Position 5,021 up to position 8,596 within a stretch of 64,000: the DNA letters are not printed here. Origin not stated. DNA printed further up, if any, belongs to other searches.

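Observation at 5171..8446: Single 1,091-aa polypeptide fusing acyl-adenylate ligase, ACP and a serine-palmitoyltransferase-like alpha-oxoamine synthase, embedded in a sugar-nucleotide locus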

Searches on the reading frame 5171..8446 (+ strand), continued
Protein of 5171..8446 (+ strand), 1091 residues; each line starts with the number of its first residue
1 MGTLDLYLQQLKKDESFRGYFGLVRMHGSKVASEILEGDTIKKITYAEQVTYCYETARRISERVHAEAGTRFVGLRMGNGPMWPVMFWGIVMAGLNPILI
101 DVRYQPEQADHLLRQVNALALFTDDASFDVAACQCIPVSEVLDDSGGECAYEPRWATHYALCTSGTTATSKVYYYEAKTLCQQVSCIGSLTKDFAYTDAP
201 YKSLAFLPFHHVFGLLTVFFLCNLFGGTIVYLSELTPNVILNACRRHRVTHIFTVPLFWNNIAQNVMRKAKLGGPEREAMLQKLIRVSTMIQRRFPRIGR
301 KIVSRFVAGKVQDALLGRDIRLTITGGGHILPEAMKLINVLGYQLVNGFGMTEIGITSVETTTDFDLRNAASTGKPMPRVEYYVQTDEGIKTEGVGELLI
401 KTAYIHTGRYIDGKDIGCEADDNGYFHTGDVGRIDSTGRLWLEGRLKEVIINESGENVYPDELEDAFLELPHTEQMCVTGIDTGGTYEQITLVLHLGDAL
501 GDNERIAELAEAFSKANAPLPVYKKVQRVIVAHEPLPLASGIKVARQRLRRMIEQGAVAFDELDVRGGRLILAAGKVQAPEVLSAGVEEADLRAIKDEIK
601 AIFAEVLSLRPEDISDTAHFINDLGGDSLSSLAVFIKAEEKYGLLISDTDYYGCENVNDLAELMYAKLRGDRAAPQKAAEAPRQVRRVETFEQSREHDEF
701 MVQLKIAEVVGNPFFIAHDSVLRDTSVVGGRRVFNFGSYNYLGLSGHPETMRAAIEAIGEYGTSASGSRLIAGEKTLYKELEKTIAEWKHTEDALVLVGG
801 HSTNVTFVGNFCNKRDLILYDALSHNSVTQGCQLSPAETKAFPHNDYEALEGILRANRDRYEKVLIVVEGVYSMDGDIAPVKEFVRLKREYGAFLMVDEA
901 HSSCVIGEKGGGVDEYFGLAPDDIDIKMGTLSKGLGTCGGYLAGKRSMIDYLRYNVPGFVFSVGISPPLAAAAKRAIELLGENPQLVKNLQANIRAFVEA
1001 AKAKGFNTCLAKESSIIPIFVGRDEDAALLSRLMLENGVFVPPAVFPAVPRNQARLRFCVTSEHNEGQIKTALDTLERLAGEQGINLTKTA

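Call 8: find_homologous_proteins(query=window:5171-8443:+, max_evalue=1e-10)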
Query window:5171-8443:+ (1091 aa): 1072 proteins with E <= 1e-10 among 8000 candidates; the best 120 are listed.
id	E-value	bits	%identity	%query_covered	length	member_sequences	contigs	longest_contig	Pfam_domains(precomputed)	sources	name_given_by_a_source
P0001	0.0e+0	2448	98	100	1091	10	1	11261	PF00155.28,PF00550.32,PF00501.35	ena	-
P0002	0.0e+0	2112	82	100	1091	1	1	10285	PF00155.28,PF00550.32,PF00501.35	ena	-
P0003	0.0e+0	1985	79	100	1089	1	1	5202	PF00155.28,PF00550.32,PF00501.35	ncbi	ncbi:MAG: aminotransferase class I/II-fold pyridoxal phosphate-dependent enzyme [Bacillota bacterium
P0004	0.0e+0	1824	73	100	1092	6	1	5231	PF00155.28,PF00550.32,PF00501.35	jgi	jgi:8-amino-7-oxononanoate synthase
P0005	0.0e+0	1370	60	88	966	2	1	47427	PF00155.28,PF00550.32,PF00501.35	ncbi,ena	-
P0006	0.0e+0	1266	53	99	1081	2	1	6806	PF00155.28,PF00550.32,PF00501.35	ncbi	-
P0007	0.0e+0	1265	53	99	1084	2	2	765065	PF00155.28,PF00550.32,PF00501.35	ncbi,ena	-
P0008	0.0e+0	1261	52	99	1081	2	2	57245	PF00155.28,PF00550.32,PF00501.35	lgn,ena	-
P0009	0.0e+0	1260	52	99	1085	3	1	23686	PF00155.28,PF00550.32,PF00501.35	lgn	-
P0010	0.0e+0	1258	53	99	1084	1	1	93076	PF00155.28,PF00550.32,PF00501.35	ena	-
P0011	0.0e+0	1258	53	99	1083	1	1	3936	PF00155.28,PF00550.32,PF00501.35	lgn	-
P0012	0.0e+0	1257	52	99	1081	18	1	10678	PF00155.28,PF00550.32,PF00501.35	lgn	-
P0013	0.0e+0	1255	53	99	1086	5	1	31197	PF00155.28,PF00550.32,PF00501.35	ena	-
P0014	0.0e+0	1254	53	99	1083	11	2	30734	PF00155.28,PF00550.32,PF00501.35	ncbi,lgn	ncbi:MAG: aminotransferase class I/II-fold pyridoxal phosphate-dependent enzyme [Burkholderiales bac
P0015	0.0e+0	1254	52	100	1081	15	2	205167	PF00155.28,PF00550.32,PF00501.35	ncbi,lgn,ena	-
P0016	0.0e+0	1254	53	99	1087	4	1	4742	PF00155.28,PF00550.32,PF00501.35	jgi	-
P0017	0.0e+0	1254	53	99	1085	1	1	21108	PF00155.28,PF00550.32,PF00501.35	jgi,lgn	-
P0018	0.0e+0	1253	53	99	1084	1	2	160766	PF00155.28,PF00550.32,PF00501.35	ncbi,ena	-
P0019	0.0e+0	1253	52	99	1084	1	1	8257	PF00155.28,PF00550.32,PF00501.35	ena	-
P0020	0.0e+0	1253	53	99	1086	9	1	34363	PF00155.28,PF00550.32,PF00501.35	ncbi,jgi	ncbi:MAG: aminotransferase class I/II-fold pyridoxal phosphate-dependent enzyme [Christensenellales 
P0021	0.0e+0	1252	52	99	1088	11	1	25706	PF00155.28,PF00550.32,PF00501.35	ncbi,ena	-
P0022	0.0e+0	1249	52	99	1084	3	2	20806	PF00155.28,PF00550.32,PF00501.35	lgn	-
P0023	0.0e+0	1249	52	99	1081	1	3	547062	PF00155.28,PF00550.32,PF00501.35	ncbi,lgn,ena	-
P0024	0.0e+0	1248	52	99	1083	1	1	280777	PF00155.28,PF00550.32,PF00501.35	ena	-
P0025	0.0e+0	1248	52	100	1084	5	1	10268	PF00155.28,PF00550.32,PF00501.35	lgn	-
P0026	0.0e+0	1247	52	99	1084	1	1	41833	PF00155.28,PF00550.32,PF00501.35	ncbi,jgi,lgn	ncbi:MAG: aminotransferase class I/II-fold pyridoxal phosphate-dependent enzyme [Christensenellales 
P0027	0.0e+0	1246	52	99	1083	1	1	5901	PF00155.28,PF00550.32,PF00501.35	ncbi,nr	ncbi:MAG: aminotransferase class I/II-fold pyridoxal phosphate-dependent enzyme [Eubacteriales bacte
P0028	0.0e+0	1245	52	99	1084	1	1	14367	PF00155.28,PF00550.32,PF00501.35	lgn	-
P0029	0.0e+0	1245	53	99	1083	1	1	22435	PF00155.28,PF00550.32,PF00501.35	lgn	-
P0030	0.0e+0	1245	52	99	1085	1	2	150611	PF00155.28,PF00550.32,PF00501.35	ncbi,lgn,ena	-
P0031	0.0e+0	1243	52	99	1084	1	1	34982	PF00155.28,PF00550.32,PF00501.35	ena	-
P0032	0.0e+0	1242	53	99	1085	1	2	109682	PF00155.28,PF00550.32,PF00501.35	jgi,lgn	jgi:8-amino-7-oxononanoate synthase/acyl carrier protein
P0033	0.0e+0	1242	52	99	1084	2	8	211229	PF00155.28,PF00550.32,PF00501.35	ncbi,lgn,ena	-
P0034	0.0e+0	1241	53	99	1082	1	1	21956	PF00155.28,PF00550.32,PF00501.35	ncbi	-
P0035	0.0e+0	1240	52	99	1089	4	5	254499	PF00155.28,PF00550.32,PF00501.35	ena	-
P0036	0.0e+0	1237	51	99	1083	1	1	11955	PF00155.28,PF00550.32,PF00501.35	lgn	-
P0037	0.0e+0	1237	52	100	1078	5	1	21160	PF00155.28,PF00550.32,PF00501.35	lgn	-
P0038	0.0e+0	1237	52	99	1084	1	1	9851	PF00155.28,PF00550.32,PF00501.35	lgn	-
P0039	0.0e+0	1235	51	99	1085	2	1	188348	PF00155.28,PF00550.32,PF00501.35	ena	-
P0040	0.0e+0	1233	52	99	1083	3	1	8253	PF00155.28,PF00550.32,PF00501.35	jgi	jgi:8-amino-7-oxononanoate synthase/acyl carrier protein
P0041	0.0e+0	1231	51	99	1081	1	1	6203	PF00155.28,PF00550.32,PF00501.35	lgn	-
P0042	0.0e+0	1229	51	99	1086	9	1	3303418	PF00155.28,PF00550.32,PF00501.35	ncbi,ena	-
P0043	0.0e+0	1228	51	99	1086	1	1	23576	PF00155.28,PF00550.32,PF00501.35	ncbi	-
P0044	0.0e+0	1227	52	100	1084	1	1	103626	PF00155.28,PF00550.32,PF00501.35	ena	-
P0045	0.0e+0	1227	53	99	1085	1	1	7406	PF00155.28,PF00550.32,PF00501.35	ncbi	-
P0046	0.0e+0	1225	51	99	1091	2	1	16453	PF00155.28,PF00550.32,PF00501.35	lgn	-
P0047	0.0e+0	1221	52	99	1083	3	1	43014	PF00155.28,PF00550.32,PF00501.35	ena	-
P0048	0.0e+0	1221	52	99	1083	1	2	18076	PF00155.28,PF00550.32,PF00501.35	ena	-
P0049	0.0e+0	1220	51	99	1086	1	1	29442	PF00155.28,PF00550.32,PF00501.35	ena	-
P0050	0.0e+0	1217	51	99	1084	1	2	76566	PF00155.28,PF00550.32,PF00501.35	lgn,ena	-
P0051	0.0e+0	1212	53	99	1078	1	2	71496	PF00155.28,PF00550.32,PF00501.35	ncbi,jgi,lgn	ncbi:MAG: aminotransferase class I/II-fold pyridoxal phosphate-dependent enzyme [Christensenellales 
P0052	0.0e+0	1202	52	98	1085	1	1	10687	PF00155.28,PF00550.32,PF00501.35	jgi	jgi:8-amino-7-oxononanoate synthase/acyl carrier protein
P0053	0.0e+0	1194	51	99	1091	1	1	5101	PF00155.28,PF00550.32,PF00501.35,PF00266.26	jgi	-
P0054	0.0e+0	1189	50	99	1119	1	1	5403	PF00155.28,PF00550.32,PF00501.35,PF00266.26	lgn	-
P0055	0.0e+0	1185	51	99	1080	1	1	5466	PF00155.28,PF00550.32,PF00501.35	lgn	-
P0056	0.0e+0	1184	51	99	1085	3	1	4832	PF00155.28,PF00550.32,PF00501.35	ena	-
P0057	0.0e+0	1182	50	99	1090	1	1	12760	PF00155.28,PF00550.32,PF00501.35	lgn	-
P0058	0.0e+0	1176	51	98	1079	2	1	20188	PF00155.28,PF00550.32,PF00501.35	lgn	-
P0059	0.0e+0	1175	50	99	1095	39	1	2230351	PF00155.28,PF00550.32,PF00501.35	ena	-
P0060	0.0e+0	1175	51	99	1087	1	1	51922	PF00155.28,PF00550.32,PF00501.35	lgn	-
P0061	0.0e+0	1171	50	99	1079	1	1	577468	PF00155.28,PF00550.32,PF00501.35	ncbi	ncbi:MAG: aminotransferase class I/II-fold pyridoxal phosphate-dependent enzyme [Eubacteriales bacte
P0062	0.0e+0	1160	50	99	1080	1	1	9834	PF00155.28,PF00550.32,PF00501.35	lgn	-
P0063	0.0e+0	1160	51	98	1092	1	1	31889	PF00155.28,PF00550.32,PF00501.35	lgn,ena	-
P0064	0.0e+0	1159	51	99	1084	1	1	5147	PF00155.28,PF00550.32,PF00501.35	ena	-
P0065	0.0e+0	1157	50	99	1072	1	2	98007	PF00155.28,PF00550.32,PF00501.35,PF00266.26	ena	-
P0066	0.0e+0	1156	51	99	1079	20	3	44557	PF00155.28,PF00550.32,PF00501.35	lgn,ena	-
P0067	0.0e+0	1155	51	100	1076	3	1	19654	PF00155.28,PF00550.32,PF00501.35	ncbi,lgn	-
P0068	0.0e+0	1153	51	99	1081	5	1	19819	PF00155.28,PF00550.32,PF00501.35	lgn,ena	-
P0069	0.0e+0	1153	50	99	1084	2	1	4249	PF00155.28,PF00550.32,PF00501.35,PF00266.26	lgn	-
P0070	0.0e+0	1152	52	96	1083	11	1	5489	PF00155.28,PF00550.32,PF00501.35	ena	-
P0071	0.0e+0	1151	49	99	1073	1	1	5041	PF00155.28,PF00550.32,PF00501.35,PF00266.26,PF01053.27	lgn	-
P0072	0.0e+0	1150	51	99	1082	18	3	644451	PF00155.28,PF00550.32,PF00501.35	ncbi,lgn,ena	-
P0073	0.0e+0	1146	49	99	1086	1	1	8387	PF00155.28,PF00550.32,PF00501.35,PF23562.3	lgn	-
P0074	0.0e+0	1144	49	99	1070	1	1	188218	PF00155.28,PF00550.32,PF00501.35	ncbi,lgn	-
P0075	0.0e+0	1143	51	98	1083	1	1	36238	PF00155.28,PF00550.32,PF00501.35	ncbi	-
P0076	0.0e+0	1141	50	99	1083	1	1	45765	PF00155.28,PF00550.32,PF00501.35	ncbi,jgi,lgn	ncbi:MAG: aminotransferase class I/II-fold pyridoxal phosphate-dependent enzyme [Christensenellales 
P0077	0.0e+0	1141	49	99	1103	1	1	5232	PF00155.28,PF00550.32,PF00501.35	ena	-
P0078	0.0e+0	1137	51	99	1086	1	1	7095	PF00155.28,PF00550.32,PF00501.35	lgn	-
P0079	0.0e+0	1137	49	99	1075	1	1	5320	PF00155.28,PF00550.32,PF00501.35,PF00266.26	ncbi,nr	ncbi:MAG: aminotransferase class I/II-fold pyridoxal phosphate-dependent enzyme [Bacillota bacterium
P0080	0.0e+0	1137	48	99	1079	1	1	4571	PF00155.28,PF00550.32,PF00501.35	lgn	-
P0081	0.0e+0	1137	50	99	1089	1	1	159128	PF00155.28,PF00550.32,PF00501.35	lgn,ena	-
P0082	0.0e+0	1136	49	99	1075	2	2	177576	PF00155.28,PF00550.32,PF00501.35,PF00266.26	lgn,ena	-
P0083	0.0e+0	1135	50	99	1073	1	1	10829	PF00155.28,PF00550.32,PF00501.35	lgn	-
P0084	0.0e+0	1134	49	99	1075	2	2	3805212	PF00155.28,PF00550.32,PF00501.35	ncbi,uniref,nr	ncbi:aminotransferase class I/II-fold pyridoxal phosphate-dependent enzyme [Clostridium thermarum]|u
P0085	0.0e+0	1133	49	100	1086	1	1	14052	PF00155.28,PF00550.32,PF00501.35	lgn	-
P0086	0.0e+0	1133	52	91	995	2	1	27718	PF00155.28,PF00550.32,PF00501.35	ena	-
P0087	0.0e+0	1127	48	98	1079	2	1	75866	PF00155.28,PF00550.32,PF00501.35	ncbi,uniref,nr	ncbi:aminotransferase class I/II-fold pyridoxal phosphate-dependent enzyme [Clostridium sp. 19966]|u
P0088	0.0e+0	1127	49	99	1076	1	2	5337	PF00155.28,PF00550.32,PF00501.35,PF00266.26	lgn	-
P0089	0.0e+0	1126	49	98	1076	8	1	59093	PF00155.28,PF00550.32,PF00501.35,PF00266.26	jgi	-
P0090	0.0e+0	1120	49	99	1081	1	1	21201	PF00155.28,PF00550.32,PF00501.35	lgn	-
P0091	0.0e+0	1119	49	98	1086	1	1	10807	PF00155.28,PF00550.32,PF00501.35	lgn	-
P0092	0.0e+0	1117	48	99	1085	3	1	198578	PF00155.28,PF00550.32,PF00501.35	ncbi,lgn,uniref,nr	ncbi:aminotransferase class I/II-fold pyridoxal phosphate-dependent enzyme [Caloramator quimbayensis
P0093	0.0e+0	1116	49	98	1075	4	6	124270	PF00155.28,PF00550.32,PF00501.35,PF00266.26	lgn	-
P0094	0.0e+0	1116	47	100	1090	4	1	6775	PF00155.28,PF00550.32,PF00501.35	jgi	-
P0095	0.0e+0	1110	48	99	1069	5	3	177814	PF00155.28,PF00550.32,PF00501.35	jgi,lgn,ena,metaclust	metaclust:\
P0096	0.0e+0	1108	48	99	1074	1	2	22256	PF00155.28,PF00550.32,PF00501.35,PF00266.26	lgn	-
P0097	0.0e+0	1101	50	98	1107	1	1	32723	PF00155.28,PF00550.32,PF00501.35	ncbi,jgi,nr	ncbi:MAG: aminotransferase class I/II-fold pyridoxal phosphate-dependent enzyme [Oscillospiraceae ba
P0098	0.0e+0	1100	48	99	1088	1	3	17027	PF00155.28,PF00550.32,PF00501.35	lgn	-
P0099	0.0e+0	1098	49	98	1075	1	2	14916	PF00155.28,PF00550.32,PF00501.35,PF00266.26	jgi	-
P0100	0.0e+0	1097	47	99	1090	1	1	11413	PF00155.28,PF00550.32,PF00501.35,PF00266.26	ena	-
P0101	0.0e+0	1091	47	99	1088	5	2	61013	PF00155.28,PF00550.32,PF00501.35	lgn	-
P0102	0.0e+0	1091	47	99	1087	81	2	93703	PF00155.28,PF00550.32,PF00501.35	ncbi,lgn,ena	-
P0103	0.0e+0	1090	47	98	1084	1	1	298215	PF00155.28,PF00550.32,PF00501.35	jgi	jgi:8-amino-7-oxononanoate synthase/acyl carrier protein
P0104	0.0e+0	1089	49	99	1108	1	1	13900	PF00155.28,PF00550.32,PF00501.35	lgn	-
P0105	0.0e+0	1086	48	98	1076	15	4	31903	PF00155.28,PF00550.32,PF00501.35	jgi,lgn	jgi:8-amino-7-oxononanoate synthase/acyl carrier protein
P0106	0.0e+0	1084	48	97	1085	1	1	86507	PF00155.28,PF00550.32,PF00501.35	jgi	jgi:8-amino-7-oxononanoate synthase/acyl carrier protein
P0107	0.0e+0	1083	48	99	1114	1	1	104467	PF00155.28,PF00550.32,PF00501.35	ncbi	-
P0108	0.0e+0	1081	48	99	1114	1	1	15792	PF00155.28,PF00550.32,PF00501.35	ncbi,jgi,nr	ncbi:MAG: aminotransferase class I/II-fold pyridoxal phosphate-dependent enzyme [Clostridia bacteriu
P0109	0.0e+0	1079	47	99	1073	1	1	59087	PF00155.28,PF00550.32,PF00501.35,PF00266.26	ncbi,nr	ncbi:MAG TPA: aminotransferase class I/II-fold pyridoxal phosphate-dependent enzyme [Ruminiclostridi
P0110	0.0e+0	1074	49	99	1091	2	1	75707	PF00155.28,PF00550.32,PF00501.35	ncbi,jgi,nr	ncbi:MAG: aminotransferase class I/II-fold pyridoxal phosphate-dependent enzyme [Oscillospiraceae ba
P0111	0.0e+0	1073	47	98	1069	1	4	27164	PF00155.28,PF00550.32,PF00501.35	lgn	-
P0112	0.0e+0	1068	47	100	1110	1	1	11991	PF00155.28,PF00550.32,PF00501.35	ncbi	-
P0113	0.0e+0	1062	47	99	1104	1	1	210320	PF00155.28,PF00550.32,PF00501.35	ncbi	-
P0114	0.0e+0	1062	47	99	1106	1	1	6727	PF00155.28,PF00550.32,PF00501.35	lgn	-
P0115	0.0e+0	1060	47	99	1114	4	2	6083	PF00155.28,PF00550.32,PF00501.35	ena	-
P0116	0.0e+0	1060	45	98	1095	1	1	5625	PF00155.28,PF00550.32,PF00501.35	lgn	-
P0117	0.0e+0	1059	48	99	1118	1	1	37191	PF00155.28,PF00550.32,PF00501.35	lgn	-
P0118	0.0e+0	1059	48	99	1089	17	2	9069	PF00155.28,PF00550.32,PF00501.35,PF01212.28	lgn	-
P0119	0.0e+0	1058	50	96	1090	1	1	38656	PF00155.28,PF00550.32,PF00501.35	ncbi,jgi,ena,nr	ncbi:MAG: aminotransferase class I/II-fold pyridoxal phosphate-dependent enzyme [Oscillospiraceae ba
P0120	0.0e+0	1056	47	100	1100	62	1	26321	PF00155.28,PF00550.32,PF00501.35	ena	-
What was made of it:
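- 5171..8446 (+): Gene for the 1,091-aa tridomain protein (ANL adenylating domain, carrier domain, alpha-oxoamine synthase). The 120 best database hits share the architecture (call 8).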

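Call 10: search_solved_structures(query=window:5171-8443:+, max_evalue=1e-20)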
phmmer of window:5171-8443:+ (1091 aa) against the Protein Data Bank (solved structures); distinct sequences matched with E-value up to 1e-20: 57.
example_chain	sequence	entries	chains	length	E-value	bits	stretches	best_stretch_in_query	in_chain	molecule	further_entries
8s1y_A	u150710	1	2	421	3.6e-67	230.4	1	726-1084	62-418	8-amino-7-oxononanoate synthase/2-amino-3-ketobutyrate coenzyme A ligase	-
7poa_A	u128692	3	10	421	9.2e-67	229.1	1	726-1084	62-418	8-amino-7-oxononanoate synthase/2-amino-3-ketobutyrate coenzyme A ligase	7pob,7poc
8guh_A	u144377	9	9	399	2.6e-64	220.9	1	722-1078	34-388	Serine palmitoyltransferase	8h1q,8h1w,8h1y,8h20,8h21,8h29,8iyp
3a2b_A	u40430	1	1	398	2.6e-64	220.9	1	722-1078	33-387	Serine palmitoyltransferase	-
7k0i_B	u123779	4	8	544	1.4e-60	208.6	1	732-1079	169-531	Serine palmitoyltransferase 2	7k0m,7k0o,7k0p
6m4n_B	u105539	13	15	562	1.5e-60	208.5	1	732-1079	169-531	Serine palmitoyltransferase 2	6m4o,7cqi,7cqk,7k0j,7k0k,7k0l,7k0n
2jg2_A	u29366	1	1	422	1.6e-58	201.8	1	709-1078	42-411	SERINE PALMITOYLTRANSFERASE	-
2w8j_A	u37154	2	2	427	1.6e-58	201.7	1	709-1078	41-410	SERINE PALMITOYLTRANSFERASE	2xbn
2jgt_A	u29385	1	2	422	2.1e-58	201.4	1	709-1078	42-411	SERINE PALMITOYLTRANSFERASE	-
2x8u_A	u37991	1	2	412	3e-58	200.9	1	706-1080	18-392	SERINE PALMITOYLTRANSFERASE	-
2w8t_A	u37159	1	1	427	3.1e-58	200.8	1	709-1078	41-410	SERINE PALMITOYLTRANSFERASE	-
3tqx_A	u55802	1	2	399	3.7e-58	200.6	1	728-1079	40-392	2-amino-3-ketobutyrate coenzyme A ligase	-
2w8u_A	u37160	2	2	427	4.2e-58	200.4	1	709-1078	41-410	SERINE PALMITOYLTRANSFERASE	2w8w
2w8v_A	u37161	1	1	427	5.6e-58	200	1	709-1078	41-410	SERINE PALMITOYLTRANSFERASE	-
1fc4_A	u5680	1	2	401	1.1e-57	199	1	723-1085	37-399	2-AMINO-3-KETOBUTYRATE CONENZYME A LIGASE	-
8dle_A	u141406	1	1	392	3.2e-46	161.1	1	728-1076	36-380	8-amino-7-oxononanoate synthase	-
1bs0_A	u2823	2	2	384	3.6e-46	160.9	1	728-1076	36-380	PROTEIN (8-AMINO-7-OXONANOATE SYNTHASE) | 8-amino-7-oxononanoate synthase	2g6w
1dj9_A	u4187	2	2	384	1e-45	159.4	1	728-1076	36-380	8-AMINO-7-OXONONANOATE SYNTHASE | 8-AMINO-7-OXONANOATE SYNTHASE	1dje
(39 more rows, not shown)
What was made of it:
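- On CqsA/LqsA autoinducer synthase (NF005526): CqsA structures score about 80 bits (call 10).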
